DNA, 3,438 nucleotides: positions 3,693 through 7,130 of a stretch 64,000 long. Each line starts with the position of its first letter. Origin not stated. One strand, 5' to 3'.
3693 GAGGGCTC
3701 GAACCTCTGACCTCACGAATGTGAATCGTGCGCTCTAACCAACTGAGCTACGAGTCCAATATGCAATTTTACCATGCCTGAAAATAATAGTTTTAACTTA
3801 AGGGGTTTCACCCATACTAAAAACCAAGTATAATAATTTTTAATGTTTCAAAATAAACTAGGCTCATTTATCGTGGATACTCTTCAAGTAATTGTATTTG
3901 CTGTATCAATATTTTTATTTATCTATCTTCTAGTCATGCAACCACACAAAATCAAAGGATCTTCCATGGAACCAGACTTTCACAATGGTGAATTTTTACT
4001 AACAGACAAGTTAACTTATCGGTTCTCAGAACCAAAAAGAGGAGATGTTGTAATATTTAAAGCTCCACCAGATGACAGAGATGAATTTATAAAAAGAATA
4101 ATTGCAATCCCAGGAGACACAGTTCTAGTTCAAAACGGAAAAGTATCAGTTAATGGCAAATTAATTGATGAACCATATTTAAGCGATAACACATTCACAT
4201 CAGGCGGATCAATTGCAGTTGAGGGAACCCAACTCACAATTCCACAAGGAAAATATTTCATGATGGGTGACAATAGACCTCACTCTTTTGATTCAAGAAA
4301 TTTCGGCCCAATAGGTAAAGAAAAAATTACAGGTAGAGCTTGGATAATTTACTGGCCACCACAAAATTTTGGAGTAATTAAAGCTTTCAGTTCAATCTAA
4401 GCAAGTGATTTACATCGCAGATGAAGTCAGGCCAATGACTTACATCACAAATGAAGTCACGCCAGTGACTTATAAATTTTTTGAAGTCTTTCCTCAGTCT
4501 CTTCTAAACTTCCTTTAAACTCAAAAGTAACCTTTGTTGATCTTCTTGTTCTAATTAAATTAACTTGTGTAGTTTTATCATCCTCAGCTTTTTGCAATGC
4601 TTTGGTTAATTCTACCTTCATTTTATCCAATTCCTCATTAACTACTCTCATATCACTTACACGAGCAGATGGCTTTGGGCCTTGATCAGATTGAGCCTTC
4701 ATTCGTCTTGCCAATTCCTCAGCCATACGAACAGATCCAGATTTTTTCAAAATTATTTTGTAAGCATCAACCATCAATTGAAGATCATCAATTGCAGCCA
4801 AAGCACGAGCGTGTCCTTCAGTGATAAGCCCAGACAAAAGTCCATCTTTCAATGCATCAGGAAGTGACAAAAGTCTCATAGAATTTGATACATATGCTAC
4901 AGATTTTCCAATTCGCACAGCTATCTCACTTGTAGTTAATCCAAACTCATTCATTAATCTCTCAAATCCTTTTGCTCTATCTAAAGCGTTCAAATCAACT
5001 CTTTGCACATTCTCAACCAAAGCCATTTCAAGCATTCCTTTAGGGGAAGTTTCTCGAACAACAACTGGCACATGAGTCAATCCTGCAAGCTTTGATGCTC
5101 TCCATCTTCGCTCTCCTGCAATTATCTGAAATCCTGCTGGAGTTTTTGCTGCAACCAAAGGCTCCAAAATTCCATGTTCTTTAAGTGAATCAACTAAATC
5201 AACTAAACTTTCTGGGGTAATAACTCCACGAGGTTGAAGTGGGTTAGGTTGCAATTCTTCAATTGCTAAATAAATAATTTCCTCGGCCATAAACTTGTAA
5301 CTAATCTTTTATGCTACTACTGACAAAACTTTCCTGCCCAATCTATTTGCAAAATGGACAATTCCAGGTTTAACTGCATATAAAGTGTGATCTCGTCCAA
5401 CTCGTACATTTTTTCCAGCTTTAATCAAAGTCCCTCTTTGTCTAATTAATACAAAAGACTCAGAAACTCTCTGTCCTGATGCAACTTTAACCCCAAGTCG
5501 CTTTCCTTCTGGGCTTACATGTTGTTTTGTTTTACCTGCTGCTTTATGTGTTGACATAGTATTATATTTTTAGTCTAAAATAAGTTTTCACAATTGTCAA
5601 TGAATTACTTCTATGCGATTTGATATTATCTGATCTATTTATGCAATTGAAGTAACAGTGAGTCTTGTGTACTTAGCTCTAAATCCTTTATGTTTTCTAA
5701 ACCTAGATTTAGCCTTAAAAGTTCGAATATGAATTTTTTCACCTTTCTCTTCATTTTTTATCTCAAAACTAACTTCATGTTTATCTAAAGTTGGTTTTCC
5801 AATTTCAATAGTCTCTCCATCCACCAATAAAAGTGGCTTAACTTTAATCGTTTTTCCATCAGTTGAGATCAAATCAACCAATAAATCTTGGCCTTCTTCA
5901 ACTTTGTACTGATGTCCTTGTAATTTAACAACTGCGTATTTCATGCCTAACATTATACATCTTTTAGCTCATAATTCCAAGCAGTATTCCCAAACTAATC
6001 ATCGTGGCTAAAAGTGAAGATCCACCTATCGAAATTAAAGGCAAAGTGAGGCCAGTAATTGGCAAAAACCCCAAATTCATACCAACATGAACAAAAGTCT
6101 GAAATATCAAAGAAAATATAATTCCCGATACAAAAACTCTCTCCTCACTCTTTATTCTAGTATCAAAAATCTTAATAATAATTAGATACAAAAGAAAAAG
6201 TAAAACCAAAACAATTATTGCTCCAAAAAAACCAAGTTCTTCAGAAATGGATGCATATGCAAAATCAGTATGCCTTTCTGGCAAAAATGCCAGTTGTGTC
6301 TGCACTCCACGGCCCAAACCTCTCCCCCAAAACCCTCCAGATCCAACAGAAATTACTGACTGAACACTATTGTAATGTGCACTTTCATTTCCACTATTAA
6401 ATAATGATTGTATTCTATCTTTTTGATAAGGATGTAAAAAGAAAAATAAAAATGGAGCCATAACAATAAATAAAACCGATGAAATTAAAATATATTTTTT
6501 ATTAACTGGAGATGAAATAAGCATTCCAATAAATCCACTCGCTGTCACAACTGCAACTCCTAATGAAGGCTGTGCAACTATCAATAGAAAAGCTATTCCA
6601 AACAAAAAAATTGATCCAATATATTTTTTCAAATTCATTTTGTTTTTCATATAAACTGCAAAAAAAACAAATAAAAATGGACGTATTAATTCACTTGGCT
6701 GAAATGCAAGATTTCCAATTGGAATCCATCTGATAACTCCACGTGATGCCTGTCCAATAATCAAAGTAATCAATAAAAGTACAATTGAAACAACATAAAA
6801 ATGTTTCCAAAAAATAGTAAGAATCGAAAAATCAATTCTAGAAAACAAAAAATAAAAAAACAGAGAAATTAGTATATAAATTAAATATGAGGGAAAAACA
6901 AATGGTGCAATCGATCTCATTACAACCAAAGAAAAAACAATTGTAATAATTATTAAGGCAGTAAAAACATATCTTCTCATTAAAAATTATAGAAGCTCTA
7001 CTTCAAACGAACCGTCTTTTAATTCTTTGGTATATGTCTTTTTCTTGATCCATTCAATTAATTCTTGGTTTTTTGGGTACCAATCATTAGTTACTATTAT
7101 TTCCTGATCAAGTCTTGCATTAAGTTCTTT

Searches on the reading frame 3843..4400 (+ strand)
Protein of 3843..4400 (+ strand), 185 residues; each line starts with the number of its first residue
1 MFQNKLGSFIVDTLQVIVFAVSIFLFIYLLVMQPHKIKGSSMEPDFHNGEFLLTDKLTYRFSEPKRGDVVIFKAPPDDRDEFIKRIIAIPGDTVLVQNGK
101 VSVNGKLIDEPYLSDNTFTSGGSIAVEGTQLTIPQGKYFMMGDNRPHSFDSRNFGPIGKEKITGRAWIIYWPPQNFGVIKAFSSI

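Call 107: search_protein_families(library=pfam, proteins=[window:3843-4400:+], max_evalue=0.001)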
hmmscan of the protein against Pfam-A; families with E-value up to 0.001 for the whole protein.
window:3843-4400:+ (185 aa): 2 families
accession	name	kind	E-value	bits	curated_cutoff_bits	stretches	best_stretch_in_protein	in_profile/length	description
PF10502.14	Peptidase_S26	-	1.2e-51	175.4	22.9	1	12-171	3-168/168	Signal peptidase, peptidase S26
PF00717.28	Peptidase_S24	-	0.00071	19.7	23.3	0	36-94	39-89/116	Peptidase S24-like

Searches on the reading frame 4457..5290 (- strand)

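Call 107: search_protein_families(library=pfam, proteins=[window:4457-5290:-], max_evalue=0.001)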
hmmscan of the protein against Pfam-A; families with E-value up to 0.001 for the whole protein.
window:4457-5290:- (277 aa): 3 families
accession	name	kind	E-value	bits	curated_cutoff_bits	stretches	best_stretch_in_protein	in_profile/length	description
PF02195.25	ParB_N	-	1.3e-28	99.3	26.3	1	4-96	2-95/95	ParB N-terminal domain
PF17762.8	HTH_ParB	-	2.7e-28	98.5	22.6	1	99-198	2-101/102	ParB HTH domain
PF08535.16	KorB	-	8.4e-05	22.9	22.3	1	117-158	3-44/89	KorB domain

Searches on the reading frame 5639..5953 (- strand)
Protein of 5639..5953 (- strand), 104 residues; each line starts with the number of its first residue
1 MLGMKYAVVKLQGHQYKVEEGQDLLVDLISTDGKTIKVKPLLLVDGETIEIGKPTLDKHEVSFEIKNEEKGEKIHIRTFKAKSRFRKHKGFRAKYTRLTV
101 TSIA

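Call 107: search_protein_families(library=pfam, proteins=[window:5639-5953:-], max_evalue=0.001)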
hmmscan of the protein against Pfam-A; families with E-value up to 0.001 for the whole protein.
window:5639-5953:- (104 aa): 1 family
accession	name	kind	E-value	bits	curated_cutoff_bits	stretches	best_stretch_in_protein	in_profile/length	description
PF00829.26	Ribosomal_L21p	-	4.6e-24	85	27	1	6-103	2-99/99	Ribosomal prokaryotic L21 protein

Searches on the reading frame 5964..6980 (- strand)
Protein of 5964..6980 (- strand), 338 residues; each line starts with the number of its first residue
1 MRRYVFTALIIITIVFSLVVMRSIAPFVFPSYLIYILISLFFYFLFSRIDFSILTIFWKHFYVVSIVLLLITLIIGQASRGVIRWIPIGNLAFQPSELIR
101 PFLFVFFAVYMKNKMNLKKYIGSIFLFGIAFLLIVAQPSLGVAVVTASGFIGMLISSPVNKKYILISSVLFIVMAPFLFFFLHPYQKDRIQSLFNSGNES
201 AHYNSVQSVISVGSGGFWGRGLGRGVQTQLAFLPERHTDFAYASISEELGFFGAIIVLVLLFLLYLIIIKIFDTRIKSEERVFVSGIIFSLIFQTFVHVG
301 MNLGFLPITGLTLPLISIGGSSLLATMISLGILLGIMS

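Call 107: search_protein_families(library=pfam, proteins=[window:5964-6980:-], max_evalue=0.001)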
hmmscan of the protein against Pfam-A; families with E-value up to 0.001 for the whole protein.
window:5964-6980:- (338 aa): 1 family
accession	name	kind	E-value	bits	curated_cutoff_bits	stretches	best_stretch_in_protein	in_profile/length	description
PF01098.24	FTSW_RODA_SPOVE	-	1.2e-68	232.2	26.4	1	12-336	20-350/356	Cell cycle protein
